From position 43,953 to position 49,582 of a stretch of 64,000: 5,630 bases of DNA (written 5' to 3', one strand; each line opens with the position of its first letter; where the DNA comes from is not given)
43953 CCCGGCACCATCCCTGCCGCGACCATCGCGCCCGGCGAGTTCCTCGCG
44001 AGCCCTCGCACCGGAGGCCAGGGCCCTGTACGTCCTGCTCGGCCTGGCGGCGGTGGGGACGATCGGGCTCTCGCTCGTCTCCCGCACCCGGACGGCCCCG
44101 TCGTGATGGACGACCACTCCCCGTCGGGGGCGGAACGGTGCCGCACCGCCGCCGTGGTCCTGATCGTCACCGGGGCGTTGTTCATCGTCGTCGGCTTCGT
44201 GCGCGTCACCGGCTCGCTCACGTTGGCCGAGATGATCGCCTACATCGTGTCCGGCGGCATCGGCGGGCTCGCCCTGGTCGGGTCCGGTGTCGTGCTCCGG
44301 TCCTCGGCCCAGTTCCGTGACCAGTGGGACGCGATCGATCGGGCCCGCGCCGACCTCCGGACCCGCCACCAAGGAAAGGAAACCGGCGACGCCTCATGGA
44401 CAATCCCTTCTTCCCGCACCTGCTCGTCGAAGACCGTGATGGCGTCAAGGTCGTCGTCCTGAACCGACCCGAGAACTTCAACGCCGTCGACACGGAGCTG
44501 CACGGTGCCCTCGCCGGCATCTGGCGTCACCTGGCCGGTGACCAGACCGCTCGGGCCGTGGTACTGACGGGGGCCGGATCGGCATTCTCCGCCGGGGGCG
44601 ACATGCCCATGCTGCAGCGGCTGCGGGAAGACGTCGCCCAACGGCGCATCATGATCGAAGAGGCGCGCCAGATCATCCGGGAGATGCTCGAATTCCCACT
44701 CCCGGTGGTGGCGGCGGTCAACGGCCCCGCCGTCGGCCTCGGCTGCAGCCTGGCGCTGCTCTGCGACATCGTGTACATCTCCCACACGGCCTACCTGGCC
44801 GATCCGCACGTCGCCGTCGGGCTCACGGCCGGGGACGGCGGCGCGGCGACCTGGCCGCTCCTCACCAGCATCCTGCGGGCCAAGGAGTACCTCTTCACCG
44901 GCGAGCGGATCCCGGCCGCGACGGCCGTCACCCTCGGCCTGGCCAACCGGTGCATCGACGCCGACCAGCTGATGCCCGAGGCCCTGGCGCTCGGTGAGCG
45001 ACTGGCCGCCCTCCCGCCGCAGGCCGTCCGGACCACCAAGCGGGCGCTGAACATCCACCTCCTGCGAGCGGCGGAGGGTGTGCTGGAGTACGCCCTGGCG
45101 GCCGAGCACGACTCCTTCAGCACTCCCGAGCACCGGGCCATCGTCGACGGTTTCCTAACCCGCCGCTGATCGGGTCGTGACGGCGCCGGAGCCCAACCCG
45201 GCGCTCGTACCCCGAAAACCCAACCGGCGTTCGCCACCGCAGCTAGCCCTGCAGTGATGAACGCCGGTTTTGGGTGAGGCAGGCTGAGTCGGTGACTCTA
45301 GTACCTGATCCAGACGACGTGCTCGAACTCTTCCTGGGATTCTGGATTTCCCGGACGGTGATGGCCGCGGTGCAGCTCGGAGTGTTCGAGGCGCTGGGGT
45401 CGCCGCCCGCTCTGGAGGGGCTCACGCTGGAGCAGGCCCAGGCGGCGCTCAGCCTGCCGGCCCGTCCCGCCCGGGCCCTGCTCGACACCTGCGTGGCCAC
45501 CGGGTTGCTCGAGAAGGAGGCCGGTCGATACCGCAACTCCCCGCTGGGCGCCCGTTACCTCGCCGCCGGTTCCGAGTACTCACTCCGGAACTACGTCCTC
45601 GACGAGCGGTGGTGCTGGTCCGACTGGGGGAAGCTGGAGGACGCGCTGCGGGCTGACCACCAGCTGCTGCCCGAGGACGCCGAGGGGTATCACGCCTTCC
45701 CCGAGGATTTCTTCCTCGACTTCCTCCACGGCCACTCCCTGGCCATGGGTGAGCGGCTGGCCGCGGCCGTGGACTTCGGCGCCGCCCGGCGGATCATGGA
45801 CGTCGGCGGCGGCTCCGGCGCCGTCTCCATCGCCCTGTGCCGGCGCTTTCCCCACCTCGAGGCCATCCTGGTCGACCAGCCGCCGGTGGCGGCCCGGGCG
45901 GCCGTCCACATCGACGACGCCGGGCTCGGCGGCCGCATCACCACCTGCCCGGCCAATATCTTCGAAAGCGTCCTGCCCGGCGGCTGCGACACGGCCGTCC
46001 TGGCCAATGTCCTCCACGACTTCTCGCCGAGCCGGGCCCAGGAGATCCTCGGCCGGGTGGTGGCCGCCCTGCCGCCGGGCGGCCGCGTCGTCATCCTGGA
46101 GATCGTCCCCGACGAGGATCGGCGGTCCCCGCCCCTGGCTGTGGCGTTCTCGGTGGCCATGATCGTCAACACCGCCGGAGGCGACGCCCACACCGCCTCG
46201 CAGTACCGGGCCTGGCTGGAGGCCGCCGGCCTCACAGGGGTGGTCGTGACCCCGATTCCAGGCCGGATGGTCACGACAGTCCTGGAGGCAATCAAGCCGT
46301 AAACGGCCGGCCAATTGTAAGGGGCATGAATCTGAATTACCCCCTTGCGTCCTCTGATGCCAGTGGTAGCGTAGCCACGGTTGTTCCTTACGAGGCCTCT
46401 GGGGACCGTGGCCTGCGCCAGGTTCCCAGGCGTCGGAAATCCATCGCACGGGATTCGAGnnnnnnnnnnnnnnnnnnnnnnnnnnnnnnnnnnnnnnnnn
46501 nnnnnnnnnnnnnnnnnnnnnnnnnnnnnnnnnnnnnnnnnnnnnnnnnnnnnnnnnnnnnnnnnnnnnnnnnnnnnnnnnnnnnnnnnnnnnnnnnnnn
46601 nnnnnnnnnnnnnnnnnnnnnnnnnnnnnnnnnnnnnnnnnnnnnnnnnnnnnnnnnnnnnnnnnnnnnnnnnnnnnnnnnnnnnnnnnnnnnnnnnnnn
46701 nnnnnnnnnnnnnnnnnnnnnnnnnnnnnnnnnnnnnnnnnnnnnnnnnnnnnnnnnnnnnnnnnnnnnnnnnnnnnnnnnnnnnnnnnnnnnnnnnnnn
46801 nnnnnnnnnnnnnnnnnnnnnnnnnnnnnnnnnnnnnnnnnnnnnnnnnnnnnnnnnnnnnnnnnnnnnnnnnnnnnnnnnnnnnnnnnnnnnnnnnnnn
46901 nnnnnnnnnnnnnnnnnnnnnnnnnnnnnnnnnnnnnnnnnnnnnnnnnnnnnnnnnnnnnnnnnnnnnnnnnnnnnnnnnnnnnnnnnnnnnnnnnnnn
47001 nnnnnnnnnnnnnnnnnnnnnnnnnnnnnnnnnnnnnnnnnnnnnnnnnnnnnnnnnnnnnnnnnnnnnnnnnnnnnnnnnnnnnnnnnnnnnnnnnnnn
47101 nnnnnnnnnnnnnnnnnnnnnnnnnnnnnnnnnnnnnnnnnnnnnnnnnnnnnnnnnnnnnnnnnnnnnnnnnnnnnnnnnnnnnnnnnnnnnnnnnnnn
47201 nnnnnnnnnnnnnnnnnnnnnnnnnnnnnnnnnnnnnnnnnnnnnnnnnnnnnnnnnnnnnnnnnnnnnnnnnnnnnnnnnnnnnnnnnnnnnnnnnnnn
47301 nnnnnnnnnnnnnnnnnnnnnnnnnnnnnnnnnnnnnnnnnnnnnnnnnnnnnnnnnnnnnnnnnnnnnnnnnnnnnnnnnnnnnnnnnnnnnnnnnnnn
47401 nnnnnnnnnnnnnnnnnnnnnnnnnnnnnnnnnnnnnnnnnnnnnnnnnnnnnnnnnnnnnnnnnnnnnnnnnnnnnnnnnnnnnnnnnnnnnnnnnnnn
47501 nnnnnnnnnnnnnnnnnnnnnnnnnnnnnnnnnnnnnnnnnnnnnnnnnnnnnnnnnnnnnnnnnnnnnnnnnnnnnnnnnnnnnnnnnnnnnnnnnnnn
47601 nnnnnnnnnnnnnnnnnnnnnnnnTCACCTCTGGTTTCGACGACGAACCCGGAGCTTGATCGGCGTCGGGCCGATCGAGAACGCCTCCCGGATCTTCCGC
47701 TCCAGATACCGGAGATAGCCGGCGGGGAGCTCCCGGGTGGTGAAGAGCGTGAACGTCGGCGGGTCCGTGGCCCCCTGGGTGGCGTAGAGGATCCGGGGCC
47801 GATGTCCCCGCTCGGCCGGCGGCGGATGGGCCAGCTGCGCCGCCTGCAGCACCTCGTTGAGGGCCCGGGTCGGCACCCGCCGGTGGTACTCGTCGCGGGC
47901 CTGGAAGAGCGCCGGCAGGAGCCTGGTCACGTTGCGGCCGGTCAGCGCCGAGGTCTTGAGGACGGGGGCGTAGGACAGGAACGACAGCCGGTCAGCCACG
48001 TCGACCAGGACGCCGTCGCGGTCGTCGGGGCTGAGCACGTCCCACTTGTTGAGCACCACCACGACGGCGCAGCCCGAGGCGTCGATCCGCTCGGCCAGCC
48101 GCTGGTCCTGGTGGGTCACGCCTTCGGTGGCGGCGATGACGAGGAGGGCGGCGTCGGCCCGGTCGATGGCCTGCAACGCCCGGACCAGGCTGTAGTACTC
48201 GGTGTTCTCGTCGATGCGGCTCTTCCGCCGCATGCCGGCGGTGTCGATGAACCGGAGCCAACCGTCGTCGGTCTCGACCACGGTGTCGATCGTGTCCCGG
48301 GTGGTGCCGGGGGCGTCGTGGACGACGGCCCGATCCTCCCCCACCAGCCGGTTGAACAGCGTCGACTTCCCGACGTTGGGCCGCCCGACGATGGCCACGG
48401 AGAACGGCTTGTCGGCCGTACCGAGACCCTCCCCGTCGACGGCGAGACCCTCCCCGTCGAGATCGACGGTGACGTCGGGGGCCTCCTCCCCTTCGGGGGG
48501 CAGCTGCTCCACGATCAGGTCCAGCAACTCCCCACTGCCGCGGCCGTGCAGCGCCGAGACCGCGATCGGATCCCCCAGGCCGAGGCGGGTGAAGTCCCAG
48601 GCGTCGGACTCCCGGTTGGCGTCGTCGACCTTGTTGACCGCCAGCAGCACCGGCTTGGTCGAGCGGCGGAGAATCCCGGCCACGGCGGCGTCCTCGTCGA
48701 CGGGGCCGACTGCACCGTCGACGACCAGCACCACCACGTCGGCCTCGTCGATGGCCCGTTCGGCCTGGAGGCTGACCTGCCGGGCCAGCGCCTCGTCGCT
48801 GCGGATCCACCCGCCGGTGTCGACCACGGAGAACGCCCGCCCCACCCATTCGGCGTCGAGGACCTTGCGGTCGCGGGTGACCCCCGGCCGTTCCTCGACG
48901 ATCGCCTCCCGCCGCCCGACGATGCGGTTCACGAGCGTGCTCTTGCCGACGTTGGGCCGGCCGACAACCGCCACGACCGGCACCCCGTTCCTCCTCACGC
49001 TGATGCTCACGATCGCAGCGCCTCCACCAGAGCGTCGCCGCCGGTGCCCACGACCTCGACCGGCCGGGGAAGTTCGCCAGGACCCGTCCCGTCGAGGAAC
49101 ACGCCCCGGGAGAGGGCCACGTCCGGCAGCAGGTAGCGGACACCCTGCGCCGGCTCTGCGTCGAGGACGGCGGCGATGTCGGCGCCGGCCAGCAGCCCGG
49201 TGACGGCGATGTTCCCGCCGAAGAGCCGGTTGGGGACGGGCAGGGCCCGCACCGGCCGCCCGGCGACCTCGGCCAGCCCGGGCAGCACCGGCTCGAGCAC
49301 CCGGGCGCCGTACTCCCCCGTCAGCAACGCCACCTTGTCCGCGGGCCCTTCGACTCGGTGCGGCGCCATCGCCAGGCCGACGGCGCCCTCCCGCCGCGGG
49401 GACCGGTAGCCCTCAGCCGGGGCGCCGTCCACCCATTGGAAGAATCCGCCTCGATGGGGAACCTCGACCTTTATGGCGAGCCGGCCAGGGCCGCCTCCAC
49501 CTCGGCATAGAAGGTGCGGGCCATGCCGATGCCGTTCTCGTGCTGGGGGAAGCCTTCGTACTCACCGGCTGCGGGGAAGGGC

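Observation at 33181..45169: Twelve-gene translationally coupled operon mixing beta-oxidation-type enzymes with the transporter module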

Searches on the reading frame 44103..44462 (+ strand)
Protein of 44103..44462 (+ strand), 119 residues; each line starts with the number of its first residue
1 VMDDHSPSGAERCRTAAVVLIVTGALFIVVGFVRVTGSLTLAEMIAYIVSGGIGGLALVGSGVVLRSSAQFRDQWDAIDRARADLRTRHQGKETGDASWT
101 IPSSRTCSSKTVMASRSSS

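Call 10: search_protein_families(library=pfam, proteins=[window:44103-44462:+], max_evalue=0.01)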
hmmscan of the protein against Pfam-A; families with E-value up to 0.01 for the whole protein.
window:44103-44462:+ (119 aa): 0 families

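Call 66: search_protein_families(library=pfam, proteins=[window:44103-44462:+], max_evalue=10)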
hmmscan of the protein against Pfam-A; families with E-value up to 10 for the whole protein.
window:44103-44462:+ (119 aa): 4 families
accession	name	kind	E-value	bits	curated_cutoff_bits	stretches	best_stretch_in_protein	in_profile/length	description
PF13903.11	Claudin_2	-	0.015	15.6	29.1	1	17-76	98-158/192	PMP-22/EMP/MP20/Claudin tight junction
PF17272.7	DUF5337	-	0.077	13.3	27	1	8-33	8-33/74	Family of unknown function (DUF5337)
PF00335.26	Tetraspanin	-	0.71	9.9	32.1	1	9-40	39-70/225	Tetraspanin family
PF11239.13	DUF3040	-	4.6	8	24.7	1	10-53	41-73/84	Protein of unknown function (DUF3040)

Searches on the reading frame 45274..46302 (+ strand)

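Call 10: search_protein_families(library=pfam, proteins=[window:45274-46302:+], max_evalue=0.01)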
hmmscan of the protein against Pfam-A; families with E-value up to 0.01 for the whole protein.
window:45274-46302:+ (342 aa): 8 families
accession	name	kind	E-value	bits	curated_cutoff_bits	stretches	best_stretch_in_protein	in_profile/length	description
PF00891.24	Methyltransf_2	-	5.3e-32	111.3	22.3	1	147-320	39-209/210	O-methyltransferase domain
PF08100.18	Dimerisation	-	2.2e-13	50.3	25.6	1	11-97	4-92/93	O-methyltransferase dimerisation domain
PF13489.12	Methyltransf_23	-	2.6e-08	34.2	27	1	162-322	13-161/164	Methyltransferase domain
PF08242.18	Methyltransf_12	-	5.5e-08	33.9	30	1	175-272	1-98/98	Methyltransferase domain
PF13649.12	Methyltransf_25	-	6.9e-07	30.3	27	1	174-270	1-97/97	Methyltransferase domain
PF05175.20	MTS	-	0.00046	20.3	23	1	170-274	31-138/170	Methyltransferase small domain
PF13847.12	Methyltransf_31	-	0.0008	19.6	27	1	172-278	5-113/145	Methyltransferase domain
PF08241.18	Methyltransf_11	-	0.001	20.1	21.2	1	176-274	2-95/95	Methyltransferase domain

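Call 86: search_protein_families(library=ncbifam, proteins=[window:45319-46302:+], max_evalue=1e-20)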
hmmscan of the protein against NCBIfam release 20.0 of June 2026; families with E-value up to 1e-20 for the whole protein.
window:45319-46302:+ (327 aa): 0 families

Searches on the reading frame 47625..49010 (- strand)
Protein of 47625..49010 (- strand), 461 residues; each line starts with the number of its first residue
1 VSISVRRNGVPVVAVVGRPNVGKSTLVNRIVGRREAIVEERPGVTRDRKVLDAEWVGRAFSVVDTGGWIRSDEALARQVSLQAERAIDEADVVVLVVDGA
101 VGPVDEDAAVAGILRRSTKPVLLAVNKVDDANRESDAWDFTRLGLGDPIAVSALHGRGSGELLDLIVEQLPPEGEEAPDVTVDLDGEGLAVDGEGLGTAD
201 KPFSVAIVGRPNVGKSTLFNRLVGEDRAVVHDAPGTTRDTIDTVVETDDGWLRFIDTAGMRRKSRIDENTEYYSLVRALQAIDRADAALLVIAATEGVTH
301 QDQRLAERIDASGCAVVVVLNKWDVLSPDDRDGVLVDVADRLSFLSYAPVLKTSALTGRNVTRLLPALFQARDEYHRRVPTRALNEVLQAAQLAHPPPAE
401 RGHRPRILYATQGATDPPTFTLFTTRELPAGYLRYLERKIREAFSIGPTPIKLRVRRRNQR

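Call 32: search_protein_families(library=pfam, proteins=[window:47625-49010:-], max_evalue=0.001)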
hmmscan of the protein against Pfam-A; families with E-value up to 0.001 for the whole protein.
window:47625-49010:- (461 aa): 16 families
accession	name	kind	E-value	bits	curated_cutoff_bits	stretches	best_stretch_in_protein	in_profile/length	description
PF01926.29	MMR_HSR1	-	1.1e-56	190.2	21.9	2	205-322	2-113/113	50S ribosome-binding GTPase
PF02421.24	FeoB_N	-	1.4e-27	96.5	27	2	13-164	3-154/156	Ferrous iron transport protein B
PF00009.33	GTP_EFTU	-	3.2e-26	92.5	26.5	2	205-370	6-184/188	Elongation factor Tu GTP binding domain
PF14714.11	KH_dom-like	-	1.4e-24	86.6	27.3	1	378-456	1-81/81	KH-domain-like of EngA bacterial GTPase enzymes, C-terminal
PF00350.29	Dynamin_N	-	1.5e-13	51.5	27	0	13-39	1-27/168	Dynamin family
PF04548.22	AIG1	-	5.9e-12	45.8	27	2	14-100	4-94/212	AIG1 family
PF03193.22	RsgA_GTPase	-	6.4e-11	42.8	30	0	283-368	21-104/174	RsgA GTPase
PF08477.19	Roc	-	2.2e-06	28.3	27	0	205-293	2-88/119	Ras of Complex, Roc, domain of DAPkinase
PF00071.28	Ras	-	1.1e-05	25.5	21.6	0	205-368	2-156/162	Ras family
PF13401.12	AAA_22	-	1.6e-05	25.7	27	0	12-100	7-93/130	AAA domain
PF00005.33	ABC_tran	-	9.8e-05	23.4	25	0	11-36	12-37/137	ABC transporter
PF03266.21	NTPase_1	-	0.00016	22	23.9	0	13-31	2-20/168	NTPase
PF00025.27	Arf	-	0.00027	20.9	22.3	0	198-329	10-131/174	ADP-ribosylation factor family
PF05621.17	TniB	-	0.00034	20.6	22.4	0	8-36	33-61/189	Bacterial TniB protein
PF13238.12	AAA_18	-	0.00068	20.5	29.4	0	13-99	1-79/128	AAA domain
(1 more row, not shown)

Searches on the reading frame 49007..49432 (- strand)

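Call 32: search_protein_families(library=pfam, proteins=[window:49007-49432:-], max_evalue=0.001)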
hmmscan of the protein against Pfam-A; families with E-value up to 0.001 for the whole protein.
window:49007-49432:- (141 aa): 1 family
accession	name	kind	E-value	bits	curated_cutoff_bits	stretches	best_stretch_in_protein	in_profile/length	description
PF04459.17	DUF512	-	3.6e-13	49.7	25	1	31-121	97-189/202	Protein of unknown function (DUF512)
